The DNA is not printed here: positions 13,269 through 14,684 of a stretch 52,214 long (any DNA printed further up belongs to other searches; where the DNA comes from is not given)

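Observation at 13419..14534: Methylthiotransferase-like radical SAM enzyme that lacks the TRAM RNA-binding domain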

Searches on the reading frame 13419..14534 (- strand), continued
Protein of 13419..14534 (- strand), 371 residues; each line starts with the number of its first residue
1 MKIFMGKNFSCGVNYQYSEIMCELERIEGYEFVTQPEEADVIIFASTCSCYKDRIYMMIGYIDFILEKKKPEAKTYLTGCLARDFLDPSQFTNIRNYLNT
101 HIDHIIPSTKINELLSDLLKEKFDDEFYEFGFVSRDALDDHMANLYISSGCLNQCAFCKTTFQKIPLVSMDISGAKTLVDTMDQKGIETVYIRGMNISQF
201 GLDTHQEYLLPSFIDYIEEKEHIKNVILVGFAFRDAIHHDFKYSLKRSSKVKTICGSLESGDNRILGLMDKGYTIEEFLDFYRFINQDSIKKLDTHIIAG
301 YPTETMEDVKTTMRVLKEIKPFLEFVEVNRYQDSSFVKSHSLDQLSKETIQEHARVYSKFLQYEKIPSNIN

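Call 77: search_protein_families(library=pfam, proteins=[L020:7477-7899:+, L020:8236-9315:+, L020:9302-9916:+, L020:12055-12633:+, L020:12617-13822:+, L020:13812-14690:+, L012:6638-7453:+, L012:7469-7930:+, L012:11463-12056:+, L012:4665-5312:+], max_evalue=0.0001)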
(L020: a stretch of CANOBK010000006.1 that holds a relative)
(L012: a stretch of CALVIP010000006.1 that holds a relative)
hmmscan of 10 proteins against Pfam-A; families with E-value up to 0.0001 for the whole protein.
L020:7477-7899:+ (140 aa): 1 family
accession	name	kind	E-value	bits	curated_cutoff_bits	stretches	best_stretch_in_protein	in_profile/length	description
PF03652.20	RuvX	-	1.4e-40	139.2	29.2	1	1-134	1-133/134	Holliday junction resolvase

L020:8236-9315:+ (359 aa): 1 family
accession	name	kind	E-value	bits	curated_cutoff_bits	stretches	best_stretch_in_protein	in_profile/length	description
PF02618.21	YceG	-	9.8e-68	229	32.4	1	42-348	1-272/275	YceG-like family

L020:9302-9916:+ (204 aa): 7 families
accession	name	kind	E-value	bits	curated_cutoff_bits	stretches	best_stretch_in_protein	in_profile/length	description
PF01596.23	Methyltransf_3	-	1.9e-24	86.5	22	1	16-203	11-203/204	O-methyltransferase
PF13578.12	Methyltransf_24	-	5.2e-08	34.2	26.3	1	52-149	1-104/105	Methyltransferase domain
PF01135.25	PCMT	-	7.5e-07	29.6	20.3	1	11-125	41-152/210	Protein-L-isoaspartate(D-aspartate) O-methyltransferase (PCMT)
PF05175.20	MTS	-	1.4e-06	28.5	23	1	32-120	16-103/170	Methyltransferase small domain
PF02475.24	TRM5-TYW2_MTfase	-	8.6e-06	26.2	28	1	48-145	37-133/164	TRM5/TYW2 methyltransferase domain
PF13649.12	Methyltransf_25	-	6.2e-05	24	27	1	51-121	1-70/97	Methyltransferase domain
PF02390.23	Methyltransf_4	-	6.5e-05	22.9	24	0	51-109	5-62/173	Putative methyltransferase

L020:12055-12633:+ (192 aa): 0 families

L020:12617-13822:+ (401 aa): 2 families
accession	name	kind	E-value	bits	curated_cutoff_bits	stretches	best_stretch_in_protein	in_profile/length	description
PF01136.24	Peptidase_U32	-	5.5e-79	265.2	22.4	1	76-295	1-231/233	Peptidase family U32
PF16325.11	Peptidase_U32_C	-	4.5e-25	88.1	28.2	1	310-391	2-83/83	Peptidase family U32 C-terminal domain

L020:13812-14690:+ (292 aa): 0 families

L012:6638-7453:+ (271 aa): 1 family
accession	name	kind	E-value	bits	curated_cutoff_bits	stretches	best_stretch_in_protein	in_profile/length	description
PF02661.23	Fic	-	9.7e-11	42.8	24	1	101-207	4-93/93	Fic/DOC family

L012:7469-7930:+ (153 aa): 0 families

L012:11463-12056:+ (197 aa): 0 families

L012:4665-5312:+ (215 aa): 1 family
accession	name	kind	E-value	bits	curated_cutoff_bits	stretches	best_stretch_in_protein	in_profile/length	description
PF04607.23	RelA_SpoT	-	6.5e-30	104.1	27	1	53-173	1-111/113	Region found in RelA / SpoT proteins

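Call 89: find_related_loci(query=A1, collection=metagenome_contigs, flank=8000)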
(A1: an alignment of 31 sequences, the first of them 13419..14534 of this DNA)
Query A1 (371 aa) in metagenome_contigs; peptide patterns used: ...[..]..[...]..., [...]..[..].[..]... (x = any residue, [..] = any of these).
403 stretches matched a pattern; 204 encode a relative of the query (tblastn E <= 1e-3); the best 80 are kept; 80 distinct loci.
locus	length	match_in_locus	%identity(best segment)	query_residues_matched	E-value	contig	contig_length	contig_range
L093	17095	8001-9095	53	1-368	5e-128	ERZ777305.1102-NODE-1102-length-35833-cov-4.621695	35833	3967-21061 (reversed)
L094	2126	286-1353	45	1-362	3e-105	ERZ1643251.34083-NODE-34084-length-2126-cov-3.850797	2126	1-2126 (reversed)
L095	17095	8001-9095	45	1-370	9e-92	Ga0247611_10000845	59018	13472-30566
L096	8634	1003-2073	43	1-362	2e-87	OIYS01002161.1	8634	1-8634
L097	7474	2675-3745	43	1-362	2e-87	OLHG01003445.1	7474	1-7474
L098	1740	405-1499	42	1-370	3e-88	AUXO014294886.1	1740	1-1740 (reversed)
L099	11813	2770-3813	42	10-362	1e-82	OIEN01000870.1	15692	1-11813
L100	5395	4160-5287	40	1-367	5e-80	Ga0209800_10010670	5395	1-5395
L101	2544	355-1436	42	1-366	3e-75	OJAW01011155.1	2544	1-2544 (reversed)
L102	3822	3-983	40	38-370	5e-74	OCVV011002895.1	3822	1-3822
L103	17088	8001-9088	38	1-370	2e-46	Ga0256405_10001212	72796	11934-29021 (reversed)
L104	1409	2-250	86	289-371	8e-43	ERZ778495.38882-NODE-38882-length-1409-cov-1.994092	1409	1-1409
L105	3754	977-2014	26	3-355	3e-29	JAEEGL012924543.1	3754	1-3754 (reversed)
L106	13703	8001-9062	26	3-364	2e-28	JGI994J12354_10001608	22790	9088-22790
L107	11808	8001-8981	27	28-362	3e-27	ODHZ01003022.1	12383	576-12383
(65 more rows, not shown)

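Call 97: list_cluster_members(proteins=[window:13419-14534:-, P0011, P0017, P0010, window:9143-10630:-])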
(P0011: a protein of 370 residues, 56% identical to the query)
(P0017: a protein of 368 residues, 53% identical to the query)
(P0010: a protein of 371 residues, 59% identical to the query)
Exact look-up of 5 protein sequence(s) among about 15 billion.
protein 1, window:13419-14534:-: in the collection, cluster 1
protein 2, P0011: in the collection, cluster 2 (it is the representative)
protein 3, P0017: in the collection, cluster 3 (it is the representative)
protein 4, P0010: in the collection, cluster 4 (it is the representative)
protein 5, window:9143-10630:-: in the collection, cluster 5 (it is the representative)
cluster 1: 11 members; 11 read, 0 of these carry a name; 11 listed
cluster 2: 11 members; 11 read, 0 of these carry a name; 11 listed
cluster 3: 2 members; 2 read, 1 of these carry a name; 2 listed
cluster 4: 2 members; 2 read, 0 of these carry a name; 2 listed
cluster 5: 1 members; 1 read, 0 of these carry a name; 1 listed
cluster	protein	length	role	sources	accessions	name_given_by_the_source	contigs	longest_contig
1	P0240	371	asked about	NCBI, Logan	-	-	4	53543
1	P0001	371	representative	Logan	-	-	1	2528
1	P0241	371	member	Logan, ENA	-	-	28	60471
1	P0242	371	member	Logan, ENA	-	-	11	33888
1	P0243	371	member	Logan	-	-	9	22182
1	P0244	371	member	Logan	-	-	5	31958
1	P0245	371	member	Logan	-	-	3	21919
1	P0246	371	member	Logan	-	-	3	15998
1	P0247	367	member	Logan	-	-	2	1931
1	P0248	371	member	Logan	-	-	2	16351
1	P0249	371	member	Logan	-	-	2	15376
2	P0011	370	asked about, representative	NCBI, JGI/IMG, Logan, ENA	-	-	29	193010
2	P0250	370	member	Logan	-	-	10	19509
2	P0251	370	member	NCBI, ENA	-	-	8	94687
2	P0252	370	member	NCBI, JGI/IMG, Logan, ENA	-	-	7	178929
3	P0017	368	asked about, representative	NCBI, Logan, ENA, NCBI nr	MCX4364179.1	MAG: radical SAM protein [Bacilli bacterium] | radical SAM protein [Bacilli bacterium]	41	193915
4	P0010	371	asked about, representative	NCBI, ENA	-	-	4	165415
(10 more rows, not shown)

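Call 102: search_dna_similar(query=window:13419-14534:-, collection=plasmids, mode=protein, max_rows=8)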
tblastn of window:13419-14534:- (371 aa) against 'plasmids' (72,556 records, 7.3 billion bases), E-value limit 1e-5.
Records with a match: 44; places in all: 57; records where one place covers at least 80% of the query: 43.
Best place of each record, by identity: <60% 44.
By first word of the organism name: Escherichia 8; Klebsiella 4; Acinetobacter 4; Proteus 2; Bacteroides 2; Neisseria 2; Monoglobus 2; Bacillus 2; Legionella 1; Parabacteroides 1; and 16 more.
By predicted mobility (MOB-suite, as given by PLSDB): non-mobilizable 39; mobilizable 4; conjugative 1.
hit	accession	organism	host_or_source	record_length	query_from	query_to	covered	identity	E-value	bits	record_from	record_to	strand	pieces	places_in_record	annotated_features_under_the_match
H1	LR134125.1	Klebsiella aerogenes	not available: to be reported later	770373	8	365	96%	25.0%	4e-8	63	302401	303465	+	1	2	rimO: Ribosomal protein S12p Asp88 (E. coli) methylthiotransferase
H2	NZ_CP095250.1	Klebsiella pneumoniae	Homo,Diversion fluid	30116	8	365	96%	24.7%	5e-8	62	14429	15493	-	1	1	rimO: 30S ribosomal protein S12 methylthiotransferase RimO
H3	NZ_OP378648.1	Klebsiella pneumoniae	-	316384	8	365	96%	24.7%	5e-8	62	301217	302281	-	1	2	rimO: 30S ribosomal protein S12 methylthiotransferase RimO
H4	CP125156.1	Klebsiella pneumoniae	-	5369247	8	365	96%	24.7%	5e-8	62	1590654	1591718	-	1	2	rimO: 30S ribosomal protein S12 methylthiotransferase RimO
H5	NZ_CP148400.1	Escherichia coli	Homo sapiens,single cell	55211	8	365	96%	24.4%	6e-9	66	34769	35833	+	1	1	rimO: 30S ribosomal protein S12 methylthiotransferase RimO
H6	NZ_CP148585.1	Escherichia coli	Homo sapiens,single cell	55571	8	365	96%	24.4%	6e-9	66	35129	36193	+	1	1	rimO: 30S ribosomal protein S12 methylthiotransferase RimO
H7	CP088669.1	Escherichia coli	Homo sapiens,blood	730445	8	365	96%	24.4%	6e-9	66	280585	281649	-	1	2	rimO: 30S ribosomal protein S12 methylthiotransferase RimO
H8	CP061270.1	Escherichia coli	Sheep,cell culture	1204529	8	365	96%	24.4%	6e-9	66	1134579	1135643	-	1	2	rimO: 30S ribosomal protein S12 methylthiotransferase RimO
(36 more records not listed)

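Call 103: search_dna_similar(query=window:13419-14534:-, collection=phages, mode=protein, max_rows=8)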
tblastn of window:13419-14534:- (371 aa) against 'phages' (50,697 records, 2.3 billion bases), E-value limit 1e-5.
Records with a match: 14; places in all: 14; records where one place covers at least 80% of the query: 13.
Best place of each record, by identity: <60% 14.
By first word of the organism name: Bacteriophage 8; Staphylococcus 2; Acinetobacter 2; Salmonella 1; Pseudomonas 1.
By host as written in the record: - 10; Staphylococcus aureus 2; Salmonella enterica subsp. enterica serovar Kentucky 1; Pseudomonas aeruginosa 1.
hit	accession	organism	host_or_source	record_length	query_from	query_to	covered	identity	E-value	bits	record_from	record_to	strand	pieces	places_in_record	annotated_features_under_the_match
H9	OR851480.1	Salmonella phage S.Kent 1-2-1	Salmonella enterica subsp. enterica ...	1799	8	365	96%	25.1%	1e-9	66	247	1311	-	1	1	record has no annotation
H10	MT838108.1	Bacteriophage sp.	human fecal samples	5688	8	356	94%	24.5%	4e-12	74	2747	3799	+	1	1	record has no annotation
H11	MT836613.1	Bacteriophage sp.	human fecal samples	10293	8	355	94%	23.2%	6e-10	67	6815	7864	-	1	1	record has no annotation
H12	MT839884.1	Bacteriophage sp.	human fecal samples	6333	8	364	96%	22.2%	7e-12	73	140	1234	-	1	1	record has no annotation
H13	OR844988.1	Staphylococcus phage SA 1306 Kay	Staphylococcus aureus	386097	2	319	86%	24.0%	1e-11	72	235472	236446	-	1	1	record has no annotation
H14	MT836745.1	Bacteriophage sp.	human fecal samples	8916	8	307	81%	25.0%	4e-7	58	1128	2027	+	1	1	record has no annotation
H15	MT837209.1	Bacteriophage sp.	human fecal samples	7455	8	320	84%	23.9%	7e-7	57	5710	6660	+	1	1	record has no annotation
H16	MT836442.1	Bacteriophage sp.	human fecal samples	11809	2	319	86%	23.4%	5e-11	70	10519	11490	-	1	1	record has no annotation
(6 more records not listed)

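Call 104: get_annotated_region(hit=H5, flank=400)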
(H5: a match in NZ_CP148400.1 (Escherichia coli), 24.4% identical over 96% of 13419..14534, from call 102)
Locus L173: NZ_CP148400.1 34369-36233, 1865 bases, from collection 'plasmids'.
description: Escherichia coli strain Z1323HEC0009 plasmid pZ1323HEC0009-3, complete sequence
organism: Escherichia coli (NCBI taxid 562)
taxonomy: Bacteria; Pseudomonadota; Gammaproteobacteria; Enterobacterales; Enterobacteriaceae; Escherichia; Escherichia coli
host: -; source: Homo sapiens,single cell; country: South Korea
typing (MOB-suite, as given by PLSDB): non-mobilizable
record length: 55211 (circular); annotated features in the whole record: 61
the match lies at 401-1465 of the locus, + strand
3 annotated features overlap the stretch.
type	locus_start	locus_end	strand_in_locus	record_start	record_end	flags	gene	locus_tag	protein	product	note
CDS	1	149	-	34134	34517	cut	bssR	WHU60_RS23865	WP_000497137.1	biofilm formation regulator BssR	-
CDS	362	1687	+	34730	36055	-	rimO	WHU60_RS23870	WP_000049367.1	30S ribosomal protein S12 methylthiotransferase RimO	GO:0018339 - peptidyl-L-beta-methylthioaspartic acid biosynthetic process from peptidyl-aspartic acid [Evidence IEA]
CDS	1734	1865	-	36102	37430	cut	dgcI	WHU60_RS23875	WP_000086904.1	GGDEF domain-containing protein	GO:0009966 - regulation of signal transduction [Evidence IEA]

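Call 105: get_annotated_region(hit=H1, flank=400)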
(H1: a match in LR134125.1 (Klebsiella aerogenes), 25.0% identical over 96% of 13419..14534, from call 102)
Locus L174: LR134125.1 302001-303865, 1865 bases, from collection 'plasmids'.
description: Klebsiella aerogenes strain NCTC10006 genome assembly, plasmid: 5
organism: Klebsiella aerogenes (NCBI taxid 548)
taxonomy: Bacteria; Pseudomonadota; Gammaproteobacteria; Enterobacterales; Enterobacteriaceae; Klebsiella; Klebsiella aerogenes
host: -; source: not available: to be reported later; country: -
typing (MOB-suite, as given by PLSDB): non-mobilizable
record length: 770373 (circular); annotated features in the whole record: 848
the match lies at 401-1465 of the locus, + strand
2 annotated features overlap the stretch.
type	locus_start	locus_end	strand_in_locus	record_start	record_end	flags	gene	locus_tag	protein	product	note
CDS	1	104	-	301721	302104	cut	-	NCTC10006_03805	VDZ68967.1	Biofilm regulator bssR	-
CDS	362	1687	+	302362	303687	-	rimO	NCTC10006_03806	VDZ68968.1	Ribosomal protein S12p Asp88 (E. coli) methylthiotransferase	-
